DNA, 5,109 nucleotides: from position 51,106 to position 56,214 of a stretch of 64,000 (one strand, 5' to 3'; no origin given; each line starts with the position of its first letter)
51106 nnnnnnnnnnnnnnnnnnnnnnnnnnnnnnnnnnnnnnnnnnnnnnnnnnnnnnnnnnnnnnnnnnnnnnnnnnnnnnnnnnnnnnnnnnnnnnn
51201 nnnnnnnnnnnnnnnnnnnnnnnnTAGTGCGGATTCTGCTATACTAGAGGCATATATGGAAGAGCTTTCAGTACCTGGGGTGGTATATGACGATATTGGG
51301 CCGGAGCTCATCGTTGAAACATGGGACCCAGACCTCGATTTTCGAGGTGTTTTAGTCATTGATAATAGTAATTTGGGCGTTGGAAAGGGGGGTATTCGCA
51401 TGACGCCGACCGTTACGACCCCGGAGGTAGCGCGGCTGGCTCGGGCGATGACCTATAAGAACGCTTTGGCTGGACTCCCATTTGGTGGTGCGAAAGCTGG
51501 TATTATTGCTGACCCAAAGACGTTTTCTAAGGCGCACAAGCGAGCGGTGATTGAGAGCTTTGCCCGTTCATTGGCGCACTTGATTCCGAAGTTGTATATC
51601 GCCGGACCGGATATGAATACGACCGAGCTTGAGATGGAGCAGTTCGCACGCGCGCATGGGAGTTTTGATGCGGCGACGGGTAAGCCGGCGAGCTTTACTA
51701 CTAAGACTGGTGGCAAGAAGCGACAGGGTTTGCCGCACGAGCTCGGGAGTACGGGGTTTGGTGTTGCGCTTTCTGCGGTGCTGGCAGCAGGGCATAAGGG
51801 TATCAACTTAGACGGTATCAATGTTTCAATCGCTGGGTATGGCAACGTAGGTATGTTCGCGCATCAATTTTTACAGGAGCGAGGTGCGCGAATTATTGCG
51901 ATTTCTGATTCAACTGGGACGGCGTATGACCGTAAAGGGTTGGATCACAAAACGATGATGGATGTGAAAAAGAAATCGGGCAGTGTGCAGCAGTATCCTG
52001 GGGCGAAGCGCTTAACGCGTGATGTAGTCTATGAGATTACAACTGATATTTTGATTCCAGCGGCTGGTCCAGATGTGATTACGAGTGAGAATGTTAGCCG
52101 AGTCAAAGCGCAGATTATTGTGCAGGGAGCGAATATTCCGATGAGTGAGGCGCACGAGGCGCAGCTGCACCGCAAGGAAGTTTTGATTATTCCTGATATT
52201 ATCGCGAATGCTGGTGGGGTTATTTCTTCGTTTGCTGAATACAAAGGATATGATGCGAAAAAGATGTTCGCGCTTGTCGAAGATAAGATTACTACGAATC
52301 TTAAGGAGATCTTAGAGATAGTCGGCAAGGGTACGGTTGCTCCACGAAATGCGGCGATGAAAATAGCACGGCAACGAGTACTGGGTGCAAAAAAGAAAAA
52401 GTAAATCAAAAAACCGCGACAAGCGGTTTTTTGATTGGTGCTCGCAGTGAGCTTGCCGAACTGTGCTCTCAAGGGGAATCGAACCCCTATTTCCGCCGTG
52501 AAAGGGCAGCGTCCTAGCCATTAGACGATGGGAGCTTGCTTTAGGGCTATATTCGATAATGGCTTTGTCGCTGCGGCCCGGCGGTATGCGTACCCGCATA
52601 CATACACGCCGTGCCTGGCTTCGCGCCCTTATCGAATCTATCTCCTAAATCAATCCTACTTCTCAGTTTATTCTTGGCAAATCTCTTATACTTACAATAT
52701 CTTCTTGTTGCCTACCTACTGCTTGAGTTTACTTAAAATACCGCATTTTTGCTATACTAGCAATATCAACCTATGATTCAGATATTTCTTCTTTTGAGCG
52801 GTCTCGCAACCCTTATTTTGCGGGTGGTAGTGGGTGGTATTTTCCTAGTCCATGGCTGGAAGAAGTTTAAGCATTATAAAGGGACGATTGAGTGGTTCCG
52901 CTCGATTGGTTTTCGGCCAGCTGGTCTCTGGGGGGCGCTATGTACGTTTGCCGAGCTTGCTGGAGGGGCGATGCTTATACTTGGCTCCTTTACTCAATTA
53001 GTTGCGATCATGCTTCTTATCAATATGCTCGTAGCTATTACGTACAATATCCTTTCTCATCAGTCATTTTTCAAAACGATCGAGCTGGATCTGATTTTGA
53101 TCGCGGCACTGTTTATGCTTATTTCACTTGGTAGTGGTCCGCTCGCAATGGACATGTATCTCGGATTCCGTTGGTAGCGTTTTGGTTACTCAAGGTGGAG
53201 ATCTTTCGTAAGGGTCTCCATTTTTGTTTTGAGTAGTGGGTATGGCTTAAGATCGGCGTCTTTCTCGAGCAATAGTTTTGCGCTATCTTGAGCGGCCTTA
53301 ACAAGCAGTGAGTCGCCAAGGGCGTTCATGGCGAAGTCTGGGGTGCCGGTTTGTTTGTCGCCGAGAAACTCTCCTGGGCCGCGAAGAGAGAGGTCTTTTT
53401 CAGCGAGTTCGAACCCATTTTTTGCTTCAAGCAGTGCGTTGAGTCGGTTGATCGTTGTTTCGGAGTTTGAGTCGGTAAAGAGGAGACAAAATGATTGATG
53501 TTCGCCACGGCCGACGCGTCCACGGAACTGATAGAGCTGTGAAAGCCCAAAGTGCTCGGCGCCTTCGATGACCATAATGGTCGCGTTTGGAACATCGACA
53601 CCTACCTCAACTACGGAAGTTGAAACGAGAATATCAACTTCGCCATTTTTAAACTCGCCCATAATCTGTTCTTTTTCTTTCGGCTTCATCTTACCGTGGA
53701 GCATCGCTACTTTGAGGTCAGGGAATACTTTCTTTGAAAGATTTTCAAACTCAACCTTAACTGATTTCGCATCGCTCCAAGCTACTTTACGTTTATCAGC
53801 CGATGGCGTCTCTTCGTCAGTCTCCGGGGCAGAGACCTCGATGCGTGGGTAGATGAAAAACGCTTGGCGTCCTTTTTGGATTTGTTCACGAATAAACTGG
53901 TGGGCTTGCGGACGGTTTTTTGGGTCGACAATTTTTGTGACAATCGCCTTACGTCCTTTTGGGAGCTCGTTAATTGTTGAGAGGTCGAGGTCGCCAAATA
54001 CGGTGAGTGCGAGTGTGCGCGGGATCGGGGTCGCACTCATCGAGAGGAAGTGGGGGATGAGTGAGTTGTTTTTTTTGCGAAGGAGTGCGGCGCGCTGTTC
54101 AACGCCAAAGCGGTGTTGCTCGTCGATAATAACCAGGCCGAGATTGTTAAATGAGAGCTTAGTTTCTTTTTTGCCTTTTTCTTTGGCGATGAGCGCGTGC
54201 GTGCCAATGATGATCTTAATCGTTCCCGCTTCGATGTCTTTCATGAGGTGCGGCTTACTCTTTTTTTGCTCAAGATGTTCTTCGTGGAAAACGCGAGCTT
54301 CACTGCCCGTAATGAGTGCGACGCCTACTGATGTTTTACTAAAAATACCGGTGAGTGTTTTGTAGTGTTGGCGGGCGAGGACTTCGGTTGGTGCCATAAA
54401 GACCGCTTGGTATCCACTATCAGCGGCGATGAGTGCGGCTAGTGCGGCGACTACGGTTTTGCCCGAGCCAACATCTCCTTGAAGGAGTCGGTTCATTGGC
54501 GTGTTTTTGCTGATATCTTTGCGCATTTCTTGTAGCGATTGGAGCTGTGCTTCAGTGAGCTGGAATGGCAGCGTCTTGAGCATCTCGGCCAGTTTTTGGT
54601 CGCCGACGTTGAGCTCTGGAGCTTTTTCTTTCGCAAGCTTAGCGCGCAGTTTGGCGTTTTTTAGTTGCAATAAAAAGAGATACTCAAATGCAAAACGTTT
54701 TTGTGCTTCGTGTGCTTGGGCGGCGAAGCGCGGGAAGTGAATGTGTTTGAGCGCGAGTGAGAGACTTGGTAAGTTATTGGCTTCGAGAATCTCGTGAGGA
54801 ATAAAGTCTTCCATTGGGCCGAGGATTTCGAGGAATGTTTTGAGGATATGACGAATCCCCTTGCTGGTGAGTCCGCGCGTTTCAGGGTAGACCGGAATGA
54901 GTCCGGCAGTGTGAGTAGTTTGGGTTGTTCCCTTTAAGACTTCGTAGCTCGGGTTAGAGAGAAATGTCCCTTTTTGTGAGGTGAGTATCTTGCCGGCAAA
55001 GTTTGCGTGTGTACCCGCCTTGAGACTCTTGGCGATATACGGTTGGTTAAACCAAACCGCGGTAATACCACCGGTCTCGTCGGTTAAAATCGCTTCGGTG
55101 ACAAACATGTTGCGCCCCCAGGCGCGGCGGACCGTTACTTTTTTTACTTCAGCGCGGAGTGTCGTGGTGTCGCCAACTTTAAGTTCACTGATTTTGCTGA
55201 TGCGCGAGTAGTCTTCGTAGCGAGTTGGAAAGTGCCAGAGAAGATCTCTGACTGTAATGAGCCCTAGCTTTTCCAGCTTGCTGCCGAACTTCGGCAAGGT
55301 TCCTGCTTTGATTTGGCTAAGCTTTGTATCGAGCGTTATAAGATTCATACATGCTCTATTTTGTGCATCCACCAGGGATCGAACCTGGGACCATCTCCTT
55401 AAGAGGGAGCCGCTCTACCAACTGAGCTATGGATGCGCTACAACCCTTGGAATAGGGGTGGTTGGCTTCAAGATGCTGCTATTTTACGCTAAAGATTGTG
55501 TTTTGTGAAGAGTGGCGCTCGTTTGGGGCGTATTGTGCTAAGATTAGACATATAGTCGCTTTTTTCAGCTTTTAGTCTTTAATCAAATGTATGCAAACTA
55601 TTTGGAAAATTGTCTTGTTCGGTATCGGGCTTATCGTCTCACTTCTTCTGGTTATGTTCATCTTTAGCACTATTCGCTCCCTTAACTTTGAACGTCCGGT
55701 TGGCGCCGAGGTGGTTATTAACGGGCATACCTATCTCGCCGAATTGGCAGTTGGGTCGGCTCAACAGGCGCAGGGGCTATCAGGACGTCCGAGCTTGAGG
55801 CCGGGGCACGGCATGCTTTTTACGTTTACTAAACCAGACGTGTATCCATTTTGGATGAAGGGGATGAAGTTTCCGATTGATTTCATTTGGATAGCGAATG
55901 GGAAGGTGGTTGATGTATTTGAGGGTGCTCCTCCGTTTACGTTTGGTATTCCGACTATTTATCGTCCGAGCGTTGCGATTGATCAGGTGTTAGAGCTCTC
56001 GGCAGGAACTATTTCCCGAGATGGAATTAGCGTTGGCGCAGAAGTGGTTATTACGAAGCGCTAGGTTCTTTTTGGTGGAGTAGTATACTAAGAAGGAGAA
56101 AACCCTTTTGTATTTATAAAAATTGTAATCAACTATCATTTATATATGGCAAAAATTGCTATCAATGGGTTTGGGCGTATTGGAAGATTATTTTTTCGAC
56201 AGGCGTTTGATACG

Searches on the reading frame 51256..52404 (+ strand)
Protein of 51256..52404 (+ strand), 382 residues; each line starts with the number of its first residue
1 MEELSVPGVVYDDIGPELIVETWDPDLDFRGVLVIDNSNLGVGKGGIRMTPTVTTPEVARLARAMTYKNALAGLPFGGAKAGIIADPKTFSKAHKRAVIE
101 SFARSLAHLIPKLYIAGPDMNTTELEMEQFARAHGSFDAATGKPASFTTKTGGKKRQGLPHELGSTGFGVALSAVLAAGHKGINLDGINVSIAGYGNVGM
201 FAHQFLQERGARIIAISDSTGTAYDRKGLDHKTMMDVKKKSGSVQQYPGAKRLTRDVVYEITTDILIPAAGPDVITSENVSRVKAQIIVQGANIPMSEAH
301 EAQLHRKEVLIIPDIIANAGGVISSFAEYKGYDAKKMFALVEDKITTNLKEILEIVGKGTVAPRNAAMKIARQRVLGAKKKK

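Call 57: search_protein_families(library=pfam, proteins=[window:51256-52404:+], max_evalue=0.001)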
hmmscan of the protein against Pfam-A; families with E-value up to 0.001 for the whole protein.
window:51256-52404:+ (382 aa): 2 families
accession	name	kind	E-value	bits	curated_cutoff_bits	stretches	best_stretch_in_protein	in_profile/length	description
PF00208.27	ELFV_dehydrog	-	6.4e-47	160.7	23.4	1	161-381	5-239/241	Glutamate/Leucine/Phenylalanine/Valine dehydrogenase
PF02812.23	ELFV_dehydrog_N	-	4.5e-28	98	25.3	1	29-132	21-125/129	Glu/Leu/Phe/Val dehydrogenase, dimerisation domain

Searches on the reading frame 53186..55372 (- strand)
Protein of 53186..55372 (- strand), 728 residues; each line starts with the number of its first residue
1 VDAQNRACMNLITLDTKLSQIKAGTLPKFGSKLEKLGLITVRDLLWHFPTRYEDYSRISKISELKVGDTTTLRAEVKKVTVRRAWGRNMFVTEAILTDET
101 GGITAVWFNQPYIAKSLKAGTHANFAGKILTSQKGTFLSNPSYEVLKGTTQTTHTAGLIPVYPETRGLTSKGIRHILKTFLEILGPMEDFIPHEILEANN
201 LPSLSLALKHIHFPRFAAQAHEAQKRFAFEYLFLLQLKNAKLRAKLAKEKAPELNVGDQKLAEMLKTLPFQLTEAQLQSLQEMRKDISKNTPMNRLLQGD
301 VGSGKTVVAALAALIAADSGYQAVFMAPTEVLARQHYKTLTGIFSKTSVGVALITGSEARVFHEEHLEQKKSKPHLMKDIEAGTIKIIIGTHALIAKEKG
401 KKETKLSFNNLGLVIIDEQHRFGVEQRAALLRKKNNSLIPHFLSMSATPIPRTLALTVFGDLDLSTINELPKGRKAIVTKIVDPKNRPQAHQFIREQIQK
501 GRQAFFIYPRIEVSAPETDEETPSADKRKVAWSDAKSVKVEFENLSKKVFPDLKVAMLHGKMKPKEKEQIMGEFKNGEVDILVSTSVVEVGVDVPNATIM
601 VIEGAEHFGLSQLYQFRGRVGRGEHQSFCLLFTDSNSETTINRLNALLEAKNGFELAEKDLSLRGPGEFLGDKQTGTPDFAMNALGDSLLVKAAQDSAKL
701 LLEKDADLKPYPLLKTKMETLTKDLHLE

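Call 57: search_protein_families(library=pfam, proteins=[window:53186-55372:-], max_evalue=0.001)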
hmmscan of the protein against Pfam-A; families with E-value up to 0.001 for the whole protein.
window:53186-55372:- (728 aa): 10 families
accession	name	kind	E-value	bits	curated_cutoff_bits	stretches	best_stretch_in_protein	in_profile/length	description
PF00270.35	DEAD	-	6.6e-25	88.2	26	1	293-454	15-164/167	DEAD/DEAH box helicase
PF17191.10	RecG_wedge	-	7.7e-23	81.3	23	1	33-180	16-158/162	RecG wedge domain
PF00271.37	Helicase_C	-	6.4e-20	71.9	23.5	1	542-622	31-108/110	Helicase conserved C-terminal domain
PF04851.21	ResIII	-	1.6e-15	57.8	22.5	1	271-449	3-162/164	Type III restriction enzyme, res subunit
PF19833.4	RecG_dom3_C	-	2e-06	28.2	26.8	1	652-719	3-74/87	ATP-dependent DNA helicase RecG, domain 3, C-terminal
PF13604.12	AAA_30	-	1.1e-05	25.7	27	1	285-433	11-111/191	AAA domain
PF22590.2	Cas3-like_C_2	-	0.00011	22.8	27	1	544-623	21-104/106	CRISPR-associated nuclease/helicase Cas3, C-terminal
PF01336.31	tRNA_anti-codon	-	0.0002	21.6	27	1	71-146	2-75/75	OB-fold nucleic acid binding domain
PF22527.2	DEXQc_Suv3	-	0.00053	20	27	0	298-365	19-76/154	DEXQ-box helicase domain of Suv3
PF13191.12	AAA_16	-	0.0009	20.2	32.6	0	274-361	6-90/167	AAA ATPase domain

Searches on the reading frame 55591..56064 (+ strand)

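Call 57: search_protein_families(library=pfam, proteins=[window:55591-56064:+], max_evalue=0.001)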
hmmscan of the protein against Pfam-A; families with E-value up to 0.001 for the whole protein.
window:55591-56064:+ (157 aa): 1 family
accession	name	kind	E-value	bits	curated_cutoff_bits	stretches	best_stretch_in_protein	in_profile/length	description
PF02643.20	DUF192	-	1.1e-25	90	27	1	50-153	3-95/96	Uncharacterized ACR, COG1430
